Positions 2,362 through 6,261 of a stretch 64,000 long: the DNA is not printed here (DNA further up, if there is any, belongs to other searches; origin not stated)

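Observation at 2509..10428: Giant 2639-aa membrane protein with an embedded phosphatidylserine-decarboxylase (PSD) domain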

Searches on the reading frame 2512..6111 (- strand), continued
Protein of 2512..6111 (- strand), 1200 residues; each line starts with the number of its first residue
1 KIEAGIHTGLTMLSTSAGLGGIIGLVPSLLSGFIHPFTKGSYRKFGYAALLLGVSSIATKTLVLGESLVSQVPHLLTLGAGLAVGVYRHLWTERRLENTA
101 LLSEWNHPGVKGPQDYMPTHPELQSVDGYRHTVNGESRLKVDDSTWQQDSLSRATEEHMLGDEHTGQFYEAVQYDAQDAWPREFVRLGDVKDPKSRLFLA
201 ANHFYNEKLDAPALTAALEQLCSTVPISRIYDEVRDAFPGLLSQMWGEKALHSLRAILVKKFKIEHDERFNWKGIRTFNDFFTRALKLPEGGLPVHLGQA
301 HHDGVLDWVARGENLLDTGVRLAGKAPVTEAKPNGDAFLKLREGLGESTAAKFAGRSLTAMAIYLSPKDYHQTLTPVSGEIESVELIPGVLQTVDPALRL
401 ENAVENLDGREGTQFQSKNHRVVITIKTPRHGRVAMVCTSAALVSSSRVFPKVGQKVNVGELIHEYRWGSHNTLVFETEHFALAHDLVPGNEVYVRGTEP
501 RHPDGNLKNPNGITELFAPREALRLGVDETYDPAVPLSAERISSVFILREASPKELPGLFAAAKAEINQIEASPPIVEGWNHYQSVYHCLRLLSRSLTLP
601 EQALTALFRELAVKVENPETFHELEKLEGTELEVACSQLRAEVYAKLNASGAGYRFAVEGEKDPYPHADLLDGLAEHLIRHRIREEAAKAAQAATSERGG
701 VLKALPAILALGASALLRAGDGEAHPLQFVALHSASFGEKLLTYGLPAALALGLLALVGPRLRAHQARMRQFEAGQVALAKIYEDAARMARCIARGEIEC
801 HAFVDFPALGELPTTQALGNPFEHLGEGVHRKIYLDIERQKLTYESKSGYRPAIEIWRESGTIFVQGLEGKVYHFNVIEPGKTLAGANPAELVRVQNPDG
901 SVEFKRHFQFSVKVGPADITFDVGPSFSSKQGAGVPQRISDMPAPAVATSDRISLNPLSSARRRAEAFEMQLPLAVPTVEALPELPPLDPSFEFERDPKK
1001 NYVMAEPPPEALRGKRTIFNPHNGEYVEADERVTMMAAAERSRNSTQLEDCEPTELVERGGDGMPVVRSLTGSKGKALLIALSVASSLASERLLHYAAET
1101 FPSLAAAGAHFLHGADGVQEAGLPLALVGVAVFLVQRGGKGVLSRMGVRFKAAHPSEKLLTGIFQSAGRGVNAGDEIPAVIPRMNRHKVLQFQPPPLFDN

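Call 88: find_encoding_contigs(protein=P0081, flank=8000, max_places=1)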
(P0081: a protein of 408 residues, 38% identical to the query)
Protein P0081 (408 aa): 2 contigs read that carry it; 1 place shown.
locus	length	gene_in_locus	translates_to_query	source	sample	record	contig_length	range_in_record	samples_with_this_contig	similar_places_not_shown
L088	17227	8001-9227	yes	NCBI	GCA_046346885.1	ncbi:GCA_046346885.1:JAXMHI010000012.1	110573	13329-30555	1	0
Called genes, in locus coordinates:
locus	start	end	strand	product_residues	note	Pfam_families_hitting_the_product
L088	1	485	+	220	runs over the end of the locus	-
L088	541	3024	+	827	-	-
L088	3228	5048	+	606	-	-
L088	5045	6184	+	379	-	-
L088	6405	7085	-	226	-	-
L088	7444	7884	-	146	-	PF07681:DoxX, PF04173:DoxD (weak)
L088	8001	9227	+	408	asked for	PF02666:PS_Dcarbxylase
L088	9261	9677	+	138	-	-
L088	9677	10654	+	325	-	-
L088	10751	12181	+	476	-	PF06271:RDD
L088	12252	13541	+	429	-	PF00285:Citrate_synt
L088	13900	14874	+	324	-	PF02374:ArsA_ATPase (faint), PF06564:CBP_BcsQ, PF10609:ParA, PF13614:AAA_31, PF00142:Fer4_NifH, PF01656:CbiA, PF09140:MipZ (weak)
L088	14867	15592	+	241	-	-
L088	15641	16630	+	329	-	PF00149:Metallophos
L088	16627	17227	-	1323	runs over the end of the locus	PF00501:AMP-binding, PF13193:AMP-binding_C (weak), PF25087:GMPPB_C (faint), PF00132:Hexapep (faint)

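Call 89: find_encoding_contigs(protein=P0083, flank=8000, max_places=1)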
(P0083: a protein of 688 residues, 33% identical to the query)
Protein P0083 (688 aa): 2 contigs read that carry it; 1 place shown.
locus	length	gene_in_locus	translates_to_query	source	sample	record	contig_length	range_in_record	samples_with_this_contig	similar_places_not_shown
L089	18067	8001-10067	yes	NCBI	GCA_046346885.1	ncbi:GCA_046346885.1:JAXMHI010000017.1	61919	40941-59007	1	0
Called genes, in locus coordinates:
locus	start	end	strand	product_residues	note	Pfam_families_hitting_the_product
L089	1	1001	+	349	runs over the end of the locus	PF04055:Radical_SAM, PF19288:CofH_C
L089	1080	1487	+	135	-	-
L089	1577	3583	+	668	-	-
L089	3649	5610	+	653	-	-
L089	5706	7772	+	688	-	PF03781:FGE-sulfatase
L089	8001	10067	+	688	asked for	PF02666:PS_Dcarbxylase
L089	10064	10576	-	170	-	PF02390:Methyltransf_4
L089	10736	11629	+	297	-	PF02899:Phage_int_SAM_1, PF13102:Phage_int_SAM_5 (weak), PF13495:Phage_int_SAM_4, PF00589:Phage_integrase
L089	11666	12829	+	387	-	PF01757:Acyl_transf_3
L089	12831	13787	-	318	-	-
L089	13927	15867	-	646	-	PF13948:DUF4215 (faint)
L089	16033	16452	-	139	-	-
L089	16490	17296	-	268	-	PF00005:ABC_tran, PF13304:AAA_21 (weak)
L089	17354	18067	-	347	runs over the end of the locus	PF13448:DUF4114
